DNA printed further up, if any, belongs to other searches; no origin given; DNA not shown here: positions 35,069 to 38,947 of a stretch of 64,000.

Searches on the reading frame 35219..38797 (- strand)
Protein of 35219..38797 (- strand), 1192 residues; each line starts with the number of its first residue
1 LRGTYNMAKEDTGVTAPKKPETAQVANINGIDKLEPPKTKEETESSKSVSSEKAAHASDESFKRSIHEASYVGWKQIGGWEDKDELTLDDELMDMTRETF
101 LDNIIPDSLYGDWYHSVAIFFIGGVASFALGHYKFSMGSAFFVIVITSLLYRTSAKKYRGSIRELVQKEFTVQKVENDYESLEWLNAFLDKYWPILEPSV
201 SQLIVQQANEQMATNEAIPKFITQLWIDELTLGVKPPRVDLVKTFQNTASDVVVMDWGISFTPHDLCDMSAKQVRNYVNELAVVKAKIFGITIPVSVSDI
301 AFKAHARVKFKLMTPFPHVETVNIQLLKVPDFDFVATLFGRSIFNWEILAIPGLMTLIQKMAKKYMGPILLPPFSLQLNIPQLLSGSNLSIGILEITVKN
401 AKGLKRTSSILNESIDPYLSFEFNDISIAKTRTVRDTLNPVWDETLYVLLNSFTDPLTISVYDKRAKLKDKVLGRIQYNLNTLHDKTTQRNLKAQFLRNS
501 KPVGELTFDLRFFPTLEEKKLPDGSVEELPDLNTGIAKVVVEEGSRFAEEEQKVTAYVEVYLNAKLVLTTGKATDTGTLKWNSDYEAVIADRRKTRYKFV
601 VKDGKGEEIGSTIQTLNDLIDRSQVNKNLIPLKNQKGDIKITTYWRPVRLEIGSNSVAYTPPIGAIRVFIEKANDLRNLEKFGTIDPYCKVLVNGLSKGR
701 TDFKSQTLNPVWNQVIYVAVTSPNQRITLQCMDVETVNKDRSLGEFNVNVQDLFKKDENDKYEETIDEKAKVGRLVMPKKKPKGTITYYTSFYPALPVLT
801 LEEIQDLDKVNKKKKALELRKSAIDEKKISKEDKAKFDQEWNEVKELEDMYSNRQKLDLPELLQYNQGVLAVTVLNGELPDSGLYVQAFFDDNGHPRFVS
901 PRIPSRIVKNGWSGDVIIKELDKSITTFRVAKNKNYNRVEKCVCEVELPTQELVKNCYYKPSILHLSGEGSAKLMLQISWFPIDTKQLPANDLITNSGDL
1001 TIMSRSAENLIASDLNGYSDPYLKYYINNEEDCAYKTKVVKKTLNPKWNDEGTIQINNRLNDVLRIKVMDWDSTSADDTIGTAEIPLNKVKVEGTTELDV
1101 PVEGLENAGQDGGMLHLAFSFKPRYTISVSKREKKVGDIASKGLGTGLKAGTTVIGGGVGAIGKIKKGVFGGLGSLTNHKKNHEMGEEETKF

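Call 52: search_protein_families(library=pfam, proteins=[window:35219-38797:-], max_evalue=0.00001)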
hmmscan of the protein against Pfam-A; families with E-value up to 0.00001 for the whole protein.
window:35219-38797:- (1192 aa): 3 families
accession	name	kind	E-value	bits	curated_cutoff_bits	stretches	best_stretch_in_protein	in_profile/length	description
PF00168.36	C2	-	3.8e-70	233.1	22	3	999-1091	2-93/104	C2 domain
PF24920.1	C2_TCB1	-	4.6e-46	156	27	1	862-985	1-124/125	Tricalbin-1-like, C2 domain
PF25669.1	SMP_MUG190-like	-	5e-18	65.9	35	2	270-387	115-231/232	MUG190-like SMP domain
